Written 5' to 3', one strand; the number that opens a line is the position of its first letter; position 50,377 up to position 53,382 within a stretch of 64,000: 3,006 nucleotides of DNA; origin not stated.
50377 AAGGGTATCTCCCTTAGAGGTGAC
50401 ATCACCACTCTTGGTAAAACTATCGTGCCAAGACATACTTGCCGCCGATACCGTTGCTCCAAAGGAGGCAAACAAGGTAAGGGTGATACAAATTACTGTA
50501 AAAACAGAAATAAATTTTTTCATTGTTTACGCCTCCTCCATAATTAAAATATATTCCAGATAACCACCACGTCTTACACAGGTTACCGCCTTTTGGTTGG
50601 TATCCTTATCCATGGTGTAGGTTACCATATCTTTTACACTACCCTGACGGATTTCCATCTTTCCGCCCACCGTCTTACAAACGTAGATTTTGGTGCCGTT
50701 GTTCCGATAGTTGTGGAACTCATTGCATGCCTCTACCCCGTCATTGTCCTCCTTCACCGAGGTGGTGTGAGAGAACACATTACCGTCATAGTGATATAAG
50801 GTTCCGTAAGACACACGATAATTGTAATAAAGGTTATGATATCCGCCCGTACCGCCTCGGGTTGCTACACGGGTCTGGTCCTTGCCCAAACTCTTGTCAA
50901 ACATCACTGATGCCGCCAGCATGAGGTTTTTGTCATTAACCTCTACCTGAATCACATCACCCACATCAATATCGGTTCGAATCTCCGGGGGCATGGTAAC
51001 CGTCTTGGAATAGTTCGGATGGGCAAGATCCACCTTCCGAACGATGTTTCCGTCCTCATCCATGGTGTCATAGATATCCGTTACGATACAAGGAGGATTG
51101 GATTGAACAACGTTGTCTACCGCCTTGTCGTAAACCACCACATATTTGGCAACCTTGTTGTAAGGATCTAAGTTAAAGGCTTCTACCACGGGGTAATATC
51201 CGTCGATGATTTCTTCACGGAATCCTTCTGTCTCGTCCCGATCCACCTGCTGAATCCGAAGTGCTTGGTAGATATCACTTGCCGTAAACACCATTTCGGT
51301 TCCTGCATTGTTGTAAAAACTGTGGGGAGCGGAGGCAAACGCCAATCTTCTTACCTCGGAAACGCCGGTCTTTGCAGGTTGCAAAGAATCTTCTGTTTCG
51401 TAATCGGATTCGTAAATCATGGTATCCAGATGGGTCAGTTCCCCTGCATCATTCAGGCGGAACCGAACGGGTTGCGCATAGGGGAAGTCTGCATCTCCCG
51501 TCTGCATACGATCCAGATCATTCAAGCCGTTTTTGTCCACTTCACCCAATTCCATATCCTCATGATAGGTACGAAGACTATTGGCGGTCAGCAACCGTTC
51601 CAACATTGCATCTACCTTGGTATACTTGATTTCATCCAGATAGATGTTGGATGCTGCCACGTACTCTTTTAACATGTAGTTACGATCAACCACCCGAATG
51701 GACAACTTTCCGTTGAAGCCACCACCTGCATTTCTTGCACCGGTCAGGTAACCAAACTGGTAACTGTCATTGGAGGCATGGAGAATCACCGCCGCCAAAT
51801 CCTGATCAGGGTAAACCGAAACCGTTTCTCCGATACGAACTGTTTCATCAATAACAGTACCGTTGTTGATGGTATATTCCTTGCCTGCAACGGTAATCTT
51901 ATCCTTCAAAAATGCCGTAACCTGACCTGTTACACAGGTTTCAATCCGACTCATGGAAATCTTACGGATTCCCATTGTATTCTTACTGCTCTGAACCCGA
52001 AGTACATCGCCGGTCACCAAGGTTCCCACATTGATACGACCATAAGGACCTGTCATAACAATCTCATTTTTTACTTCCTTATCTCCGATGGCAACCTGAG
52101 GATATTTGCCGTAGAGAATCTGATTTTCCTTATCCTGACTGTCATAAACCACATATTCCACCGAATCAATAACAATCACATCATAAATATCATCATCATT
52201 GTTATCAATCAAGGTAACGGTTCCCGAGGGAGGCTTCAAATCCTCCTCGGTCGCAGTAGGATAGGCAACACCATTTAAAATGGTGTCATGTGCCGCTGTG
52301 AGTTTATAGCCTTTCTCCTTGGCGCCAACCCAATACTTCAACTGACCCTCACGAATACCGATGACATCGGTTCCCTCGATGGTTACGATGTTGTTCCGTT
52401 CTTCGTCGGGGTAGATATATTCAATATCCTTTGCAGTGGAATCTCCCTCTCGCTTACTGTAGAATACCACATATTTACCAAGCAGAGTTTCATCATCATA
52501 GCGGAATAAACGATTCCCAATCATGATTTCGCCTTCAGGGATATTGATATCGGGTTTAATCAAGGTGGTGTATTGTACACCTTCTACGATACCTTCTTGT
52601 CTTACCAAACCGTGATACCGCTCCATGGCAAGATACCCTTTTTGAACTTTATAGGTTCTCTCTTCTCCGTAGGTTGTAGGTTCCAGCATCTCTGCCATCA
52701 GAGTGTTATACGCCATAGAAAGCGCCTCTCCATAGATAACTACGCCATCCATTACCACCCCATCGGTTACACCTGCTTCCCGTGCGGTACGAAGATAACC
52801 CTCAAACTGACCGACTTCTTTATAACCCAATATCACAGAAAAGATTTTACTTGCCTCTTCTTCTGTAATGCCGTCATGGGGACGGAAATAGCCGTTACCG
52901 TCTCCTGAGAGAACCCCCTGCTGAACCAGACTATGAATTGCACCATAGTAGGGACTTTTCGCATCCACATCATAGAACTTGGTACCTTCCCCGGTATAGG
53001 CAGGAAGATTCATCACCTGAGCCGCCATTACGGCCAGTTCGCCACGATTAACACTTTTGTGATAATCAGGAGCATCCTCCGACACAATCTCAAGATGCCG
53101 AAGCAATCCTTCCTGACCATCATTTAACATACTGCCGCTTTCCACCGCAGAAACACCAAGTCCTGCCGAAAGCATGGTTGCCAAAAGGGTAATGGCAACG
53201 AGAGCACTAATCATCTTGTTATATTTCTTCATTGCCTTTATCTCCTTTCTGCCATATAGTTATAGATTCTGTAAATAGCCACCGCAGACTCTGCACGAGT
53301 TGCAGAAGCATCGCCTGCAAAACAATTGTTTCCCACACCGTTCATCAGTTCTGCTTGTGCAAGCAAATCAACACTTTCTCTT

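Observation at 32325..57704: Tandemly duplicated three-gene cassettes for giant wall-anchored surface proteins: candidate undescribed cell-surface system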

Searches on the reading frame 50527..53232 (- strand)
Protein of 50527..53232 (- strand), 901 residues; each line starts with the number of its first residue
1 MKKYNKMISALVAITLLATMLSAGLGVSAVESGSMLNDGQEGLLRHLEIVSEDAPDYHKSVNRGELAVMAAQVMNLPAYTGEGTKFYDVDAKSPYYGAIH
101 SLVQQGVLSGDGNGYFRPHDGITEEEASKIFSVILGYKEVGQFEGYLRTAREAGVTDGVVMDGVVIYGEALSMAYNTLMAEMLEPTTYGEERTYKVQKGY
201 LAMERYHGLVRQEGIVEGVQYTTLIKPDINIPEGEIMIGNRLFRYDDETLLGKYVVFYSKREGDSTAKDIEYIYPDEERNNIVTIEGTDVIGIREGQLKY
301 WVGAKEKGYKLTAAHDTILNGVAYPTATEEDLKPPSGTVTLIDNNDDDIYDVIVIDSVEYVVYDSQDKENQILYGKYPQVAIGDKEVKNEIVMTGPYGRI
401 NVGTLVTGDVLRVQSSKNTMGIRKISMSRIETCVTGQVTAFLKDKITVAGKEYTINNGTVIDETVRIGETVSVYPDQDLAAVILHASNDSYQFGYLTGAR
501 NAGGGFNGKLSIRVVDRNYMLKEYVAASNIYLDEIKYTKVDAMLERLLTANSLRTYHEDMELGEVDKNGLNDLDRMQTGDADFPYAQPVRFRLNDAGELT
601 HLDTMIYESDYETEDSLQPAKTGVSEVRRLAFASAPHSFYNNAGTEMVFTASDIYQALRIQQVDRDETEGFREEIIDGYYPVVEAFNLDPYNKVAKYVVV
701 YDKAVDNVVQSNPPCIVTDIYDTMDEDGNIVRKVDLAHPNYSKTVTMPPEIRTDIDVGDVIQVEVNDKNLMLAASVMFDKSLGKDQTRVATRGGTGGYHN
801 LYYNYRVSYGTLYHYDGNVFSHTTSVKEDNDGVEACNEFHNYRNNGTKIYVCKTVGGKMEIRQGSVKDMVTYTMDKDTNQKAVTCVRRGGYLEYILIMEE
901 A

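Call 3: search_protein_families(library=pfam, proteins=[window:50527-53232:-], max_evalue=0.01)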
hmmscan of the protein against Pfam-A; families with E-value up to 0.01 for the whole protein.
window:50527-53232:- (901 aa): 1 family
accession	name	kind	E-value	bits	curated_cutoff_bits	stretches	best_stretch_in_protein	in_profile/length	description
PF00395.25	SLH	-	2.2e-09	37.6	20.8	1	85-127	1-43/44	S-layer homology domain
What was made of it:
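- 50527..53232 (-): B2: secreted 901-aa protein with an N-terminal SLH trimer and a ~720-aa all-beta body of an unnamed family. SLH E 2.2e-9 (call 3).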

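Call 10: search_protein_families(library=ncbifam, proteins=[window:50527-53232:-], max_evalue=0.01)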
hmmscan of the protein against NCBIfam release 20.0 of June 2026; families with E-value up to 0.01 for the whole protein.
window:50527-53232:- (901 aa): 1 family
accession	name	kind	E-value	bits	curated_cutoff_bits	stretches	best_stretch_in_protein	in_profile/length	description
NF033190.2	inl_like_NEAT_1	exception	3.3e-05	22.4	1275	1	59-139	616-695/754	NEAT domain-containing leucine-rich repeat protein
